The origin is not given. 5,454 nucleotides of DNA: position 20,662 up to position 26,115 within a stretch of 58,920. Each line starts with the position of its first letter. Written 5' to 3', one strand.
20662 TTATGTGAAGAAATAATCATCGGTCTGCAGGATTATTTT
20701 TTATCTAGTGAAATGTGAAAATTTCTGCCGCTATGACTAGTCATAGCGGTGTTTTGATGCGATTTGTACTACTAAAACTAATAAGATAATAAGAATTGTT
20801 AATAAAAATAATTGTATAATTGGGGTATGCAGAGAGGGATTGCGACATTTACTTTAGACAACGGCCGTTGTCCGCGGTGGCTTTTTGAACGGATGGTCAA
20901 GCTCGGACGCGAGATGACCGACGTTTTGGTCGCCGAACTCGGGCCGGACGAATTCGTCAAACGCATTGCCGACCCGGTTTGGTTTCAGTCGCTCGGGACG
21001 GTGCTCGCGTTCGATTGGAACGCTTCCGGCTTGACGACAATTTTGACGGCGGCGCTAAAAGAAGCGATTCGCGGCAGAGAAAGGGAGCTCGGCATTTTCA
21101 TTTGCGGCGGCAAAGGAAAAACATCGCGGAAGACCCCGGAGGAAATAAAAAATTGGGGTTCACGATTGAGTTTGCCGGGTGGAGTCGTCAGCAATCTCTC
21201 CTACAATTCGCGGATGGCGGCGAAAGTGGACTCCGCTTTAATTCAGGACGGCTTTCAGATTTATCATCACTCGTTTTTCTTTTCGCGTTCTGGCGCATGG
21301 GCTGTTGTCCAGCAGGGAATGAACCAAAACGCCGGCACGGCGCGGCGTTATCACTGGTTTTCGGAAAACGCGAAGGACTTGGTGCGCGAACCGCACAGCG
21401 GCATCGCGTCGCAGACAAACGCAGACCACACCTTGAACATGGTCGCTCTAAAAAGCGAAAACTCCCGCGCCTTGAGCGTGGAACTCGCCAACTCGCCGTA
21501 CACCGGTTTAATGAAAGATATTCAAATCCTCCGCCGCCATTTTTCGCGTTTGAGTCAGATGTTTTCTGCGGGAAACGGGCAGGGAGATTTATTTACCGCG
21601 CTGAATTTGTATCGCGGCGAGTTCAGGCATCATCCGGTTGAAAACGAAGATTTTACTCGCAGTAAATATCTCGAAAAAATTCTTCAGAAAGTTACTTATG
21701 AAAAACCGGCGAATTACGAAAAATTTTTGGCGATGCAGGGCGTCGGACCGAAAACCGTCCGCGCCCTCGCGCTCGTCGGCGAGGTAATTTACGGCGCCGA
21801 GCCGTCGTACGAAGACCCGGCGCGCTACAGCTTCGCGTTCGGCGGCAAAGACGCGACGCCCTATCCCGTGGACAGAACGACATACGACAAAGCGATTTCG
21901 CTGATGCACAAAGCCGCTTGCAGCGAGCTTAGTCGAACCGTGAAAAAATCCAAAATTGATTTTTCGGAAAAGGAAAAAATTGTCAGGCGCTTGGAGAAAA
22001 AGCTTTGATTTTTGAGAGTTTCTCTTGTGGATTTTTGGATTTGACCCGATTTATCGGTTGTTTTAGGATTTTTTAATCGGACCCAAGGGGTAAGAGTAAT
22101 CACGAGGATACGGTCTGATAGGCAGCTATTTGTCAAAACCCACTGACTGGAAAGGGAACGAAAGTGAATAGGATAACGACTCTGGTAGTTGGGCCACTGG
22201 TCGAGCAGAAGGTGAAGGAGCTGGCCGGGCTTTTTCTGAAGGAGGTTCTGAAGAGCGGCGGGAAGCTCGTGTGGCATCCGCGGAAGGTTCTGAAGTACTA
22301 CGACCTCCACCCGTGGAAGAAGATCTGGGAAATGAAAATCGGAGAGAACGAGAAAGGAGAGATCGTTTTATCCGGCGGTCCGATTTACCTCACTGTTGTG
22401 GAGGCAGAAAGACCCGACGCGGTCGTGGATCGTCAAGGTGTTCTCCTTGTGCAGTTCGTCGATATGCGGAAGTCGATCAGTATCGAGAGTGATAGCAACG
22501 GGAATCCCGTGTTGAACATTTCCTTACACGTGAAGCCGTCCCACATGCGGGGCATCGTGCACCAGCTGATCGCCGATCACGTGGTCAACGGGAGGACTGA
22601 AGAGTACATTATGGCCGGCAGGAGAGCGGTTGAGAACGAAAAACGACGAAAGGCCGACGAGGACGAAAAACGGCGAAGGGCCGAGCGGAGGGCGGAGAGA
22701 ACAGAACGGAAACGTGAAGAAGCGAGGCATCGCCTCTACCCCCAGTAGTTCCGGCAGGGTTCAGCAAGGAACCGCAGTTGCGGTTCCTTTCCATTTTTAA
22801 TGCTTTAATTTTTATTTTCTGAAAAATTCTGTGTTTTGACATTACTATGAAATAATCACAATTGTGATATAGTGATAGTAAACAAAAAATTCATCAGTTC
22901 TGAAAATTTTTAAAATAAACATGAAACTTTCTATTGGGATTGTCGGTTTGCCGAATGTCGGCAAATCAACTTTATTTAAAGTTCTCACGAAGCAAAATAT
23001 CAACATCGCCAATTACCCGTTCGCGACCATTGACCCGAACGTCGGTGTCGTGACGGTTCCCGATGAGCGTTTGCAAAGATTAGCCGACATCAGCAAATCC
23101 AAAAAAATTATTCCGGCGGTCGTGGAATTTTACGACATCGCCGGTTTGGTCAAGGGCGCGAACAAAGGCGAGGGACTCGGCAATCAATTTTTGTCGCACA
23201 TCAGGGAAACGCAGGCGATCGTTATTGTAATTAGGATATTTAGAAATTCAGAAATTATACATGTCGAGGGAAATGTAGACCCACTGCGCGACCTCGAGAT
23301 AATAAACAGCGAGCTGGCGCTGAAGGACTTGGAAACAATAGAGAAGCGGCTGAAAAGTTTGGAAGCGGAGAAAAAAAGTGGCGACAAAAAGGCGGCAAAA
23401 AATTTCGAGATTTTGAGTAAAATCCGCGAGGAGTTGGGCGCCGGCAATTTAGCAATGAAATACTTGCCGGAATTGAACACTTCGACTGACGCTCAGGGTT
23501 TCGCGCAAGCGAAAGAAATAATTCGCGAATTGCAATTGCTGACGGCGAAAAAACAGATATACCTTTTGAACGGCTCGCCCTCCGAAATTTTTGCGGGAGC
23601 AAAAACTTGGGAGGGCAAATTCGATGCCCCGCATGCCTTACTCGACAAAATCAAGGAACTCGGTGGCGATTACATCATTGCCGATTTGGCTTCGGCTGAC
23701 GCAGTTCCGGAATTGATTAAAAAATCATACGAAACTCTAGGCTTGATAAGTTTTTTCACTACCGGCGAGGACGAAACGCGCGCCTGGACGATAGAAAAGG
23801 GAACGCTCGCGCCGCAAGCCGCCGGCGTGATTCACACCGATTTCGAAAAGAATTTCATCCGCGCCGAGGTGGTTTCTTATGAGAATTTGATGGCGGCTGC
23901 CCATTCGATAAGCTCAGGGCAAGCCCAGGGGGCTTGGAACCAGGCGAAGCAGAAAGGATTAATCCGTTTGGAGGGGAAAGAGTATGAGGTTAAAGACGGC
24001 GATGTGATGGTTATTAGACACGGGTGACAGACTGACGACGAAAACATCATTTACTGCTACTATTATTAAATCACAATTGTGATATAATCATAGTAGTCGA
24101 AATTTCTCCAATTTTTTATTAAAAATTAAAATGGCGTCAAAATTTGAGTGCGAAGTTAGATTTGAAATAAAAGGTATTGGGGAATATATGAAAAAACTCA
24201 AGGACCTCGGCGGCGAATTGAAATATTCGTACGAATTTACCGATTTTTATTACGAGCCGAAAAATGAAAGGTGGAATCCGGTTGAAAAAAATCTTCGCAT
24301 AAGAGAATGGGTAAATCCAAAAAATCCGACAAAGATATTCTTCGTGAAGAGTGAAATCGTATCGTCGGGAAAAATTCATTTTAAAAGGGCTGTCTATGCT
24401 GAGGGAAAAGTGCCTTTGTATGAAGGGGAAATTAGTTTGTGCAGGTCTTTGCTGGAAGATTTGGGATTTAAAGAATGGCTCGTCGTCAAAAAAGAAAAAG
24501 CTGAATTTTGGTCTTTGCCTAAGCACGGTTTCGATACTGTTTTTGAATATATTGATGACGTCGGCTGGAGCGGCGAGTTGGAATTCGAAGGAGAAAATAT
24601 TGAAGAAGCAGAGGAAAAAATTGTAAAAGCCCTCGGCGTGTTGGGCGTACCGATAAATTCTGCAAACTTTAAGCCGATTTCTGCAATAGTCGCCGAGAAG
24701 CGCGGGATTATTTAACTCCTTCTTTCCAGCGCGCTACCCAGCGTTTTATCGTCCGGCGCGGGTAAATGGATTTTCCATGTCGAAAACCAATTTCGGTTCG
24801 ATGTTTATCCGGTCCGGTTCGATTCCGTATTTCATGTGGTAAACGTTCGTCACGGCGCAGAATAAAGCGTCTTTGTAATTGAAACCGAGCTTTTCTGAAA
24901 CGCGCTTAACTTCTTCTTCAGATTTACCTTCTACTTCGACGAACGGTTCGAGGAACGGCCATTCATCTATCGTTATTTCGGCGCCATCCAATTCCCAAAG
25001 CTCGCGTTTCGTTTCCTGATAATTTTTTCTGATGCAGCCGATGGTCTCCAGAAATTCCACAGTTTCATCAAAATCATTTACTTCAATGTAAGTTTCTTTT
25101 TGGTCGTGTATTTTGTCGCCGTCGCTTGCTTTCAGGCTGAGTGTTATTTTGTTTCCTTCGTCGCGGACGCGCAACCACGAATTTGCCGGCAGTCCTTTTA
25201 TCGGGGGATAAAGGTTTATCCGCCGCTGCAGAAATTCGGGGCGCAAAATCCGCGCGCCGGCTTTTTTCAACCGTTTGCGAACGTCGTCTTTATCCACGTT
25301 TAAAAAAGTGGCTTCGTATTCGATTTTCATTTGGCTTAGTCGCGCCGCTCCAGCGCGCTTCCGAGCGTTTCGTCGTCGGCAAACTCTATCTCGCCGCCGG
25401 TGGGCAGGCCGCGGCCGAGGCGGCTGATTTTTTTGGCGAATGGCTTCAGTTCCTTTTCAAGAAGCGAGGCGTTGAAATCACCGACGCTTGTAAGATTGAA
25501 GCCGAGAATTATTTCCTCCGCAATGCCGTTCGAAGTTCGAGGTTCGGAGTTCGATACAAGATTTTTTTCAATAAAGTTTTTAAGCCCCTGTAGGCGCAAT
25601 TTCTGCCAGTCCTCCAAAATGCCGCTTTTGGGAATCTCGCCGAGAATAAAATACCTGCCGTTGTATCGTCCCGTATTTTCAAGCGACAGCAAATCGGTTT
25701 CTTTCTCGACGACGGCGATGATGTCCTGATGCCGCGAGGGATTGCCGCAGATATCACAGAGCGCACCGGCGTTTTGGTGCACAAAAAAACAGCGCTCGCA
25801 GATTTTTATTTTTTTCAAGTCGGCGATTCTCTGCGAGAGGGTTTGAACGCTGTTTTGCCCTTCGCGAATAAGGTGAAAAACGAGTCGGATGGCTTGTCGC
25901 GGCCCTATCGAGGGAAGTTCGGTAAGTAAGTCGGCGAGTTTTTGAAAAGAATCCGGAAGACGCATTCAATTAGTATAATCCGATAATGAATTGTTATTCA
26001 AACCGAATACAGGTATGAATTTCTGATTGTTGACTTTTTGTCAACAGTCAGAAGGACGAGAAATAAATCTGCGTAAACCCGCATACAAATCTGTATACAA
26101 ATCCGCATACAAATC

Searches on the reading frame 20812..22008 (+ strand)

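Call 30: search_protein_families(library=pfam, proteins=[window:20812-22008:+], max_evalue=0.001)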
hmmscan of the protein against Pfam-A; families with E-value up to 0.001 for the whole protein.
window:20812-22008:+ (398 aa): 1 family
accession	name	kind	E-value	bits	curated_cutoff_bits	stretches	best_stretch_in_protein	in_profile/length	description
PF05559.16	DUF763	-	8.9e-123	410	35.5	1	9-353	1-319/319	Protein of unknown function (DUF763)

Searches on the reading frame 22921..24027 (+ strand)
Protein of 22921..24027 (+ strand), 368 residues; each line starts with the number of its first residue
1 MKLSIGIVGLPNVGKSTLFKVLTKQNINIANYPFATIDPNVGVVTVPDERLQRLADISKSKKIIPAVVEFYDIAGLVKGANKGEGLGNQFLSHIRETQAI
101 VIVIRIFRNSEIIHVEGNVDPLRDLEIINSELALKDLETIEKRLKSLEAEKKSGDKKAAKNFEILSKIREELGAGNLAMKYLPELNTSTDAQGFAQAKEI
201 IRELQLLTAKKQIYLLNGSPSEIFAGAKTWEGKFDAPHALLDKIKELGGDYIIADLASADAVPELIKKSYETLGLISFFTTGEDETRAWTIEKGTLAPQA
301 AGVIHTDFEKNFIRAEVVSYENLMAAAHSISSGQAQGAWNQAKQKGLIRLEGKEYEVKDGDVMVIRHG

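Call 30: search_protein_families(library=pfam, proteins=[window:22921-24027:+], max_evalue=0.001)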
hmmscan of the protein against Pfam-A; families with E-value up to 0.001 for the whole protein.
window:22921-24027:+ (368 aa): 3 families
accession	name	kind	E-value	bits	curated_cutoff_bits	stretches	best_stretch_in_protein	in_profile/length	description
PF06071.19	YchF-GTPase_C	-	1.7e-33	115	27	1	275-366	1-82/84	Protein of unknown function (DUF933)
PF01926.29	MMR_HSR1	-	1.3e-20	74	21.9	1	5-110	2-86/113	50S ribosome-binding GTPase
PF02421.24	FeoB_N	-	1.4e-08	34.9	27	1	5-51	3-49/156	Ferrous iron transport protein B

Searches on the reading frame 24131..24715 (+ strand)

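Call 10: search_protein_families(library=pfam, proteins=[window:24131-24715:+], max_evalue=0.01)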
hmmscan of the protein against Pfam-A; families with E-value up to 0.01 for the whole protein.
window:24131-24715:+ (194 aa): 1 family
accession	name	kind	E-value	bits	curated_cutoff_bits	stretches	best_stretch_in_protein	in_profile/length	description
PF01928.26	CYTH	-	1e-07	32.4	23.2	1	6-169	3-165/179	CYTH domain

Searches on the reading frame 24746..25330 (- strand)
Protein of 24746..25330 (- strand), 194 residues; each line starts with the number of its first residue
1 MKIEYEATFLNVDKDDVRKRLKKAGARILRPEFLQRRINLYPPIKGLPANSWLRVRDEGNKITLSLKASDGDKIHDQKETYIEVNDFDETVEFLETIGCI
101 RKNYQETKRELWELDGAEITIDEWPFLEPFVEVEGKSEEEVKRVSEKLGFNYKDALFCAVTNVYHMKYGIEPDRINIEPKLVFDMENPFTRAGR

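Call 10: search_protein_families(library=pfam, proteins=[window:24746-25330:-], max_evalue=0.01)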
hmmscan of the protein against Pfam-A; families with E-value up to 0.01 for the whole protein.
window:24746-25330:- (194 aa): 1 family
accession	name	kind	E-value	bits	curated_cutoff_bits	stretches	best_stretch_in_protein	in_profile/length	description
PF01928.26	CYTH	-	5.6e-10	39.8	23.2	1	48-147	49-159/179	CYTH domain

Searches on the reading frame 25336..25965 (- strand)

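Call 10: search_protein_families(library=pfam, proteins=[window:25336-25965:-], max_evalue=0.01)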
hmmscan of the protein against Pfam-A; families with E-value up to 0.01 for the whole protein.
window:25336-25965:- (209 aa): 3 families
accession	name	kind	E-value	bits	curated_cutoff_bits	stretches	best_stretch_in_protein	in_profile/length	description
PF21175.2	RecR_C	-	4.4e-08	32.8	22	1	186-208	1-23/24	RecR, C-terminal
PF21176.3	RecR_HhH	-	6.7e-08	32.7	27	1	8-49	2-43/45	RecR, helix-hairpin-helix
PF13662.12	Toprim_4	-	2.5e-05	24.8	25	1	82-183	2-84/85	Toprim domain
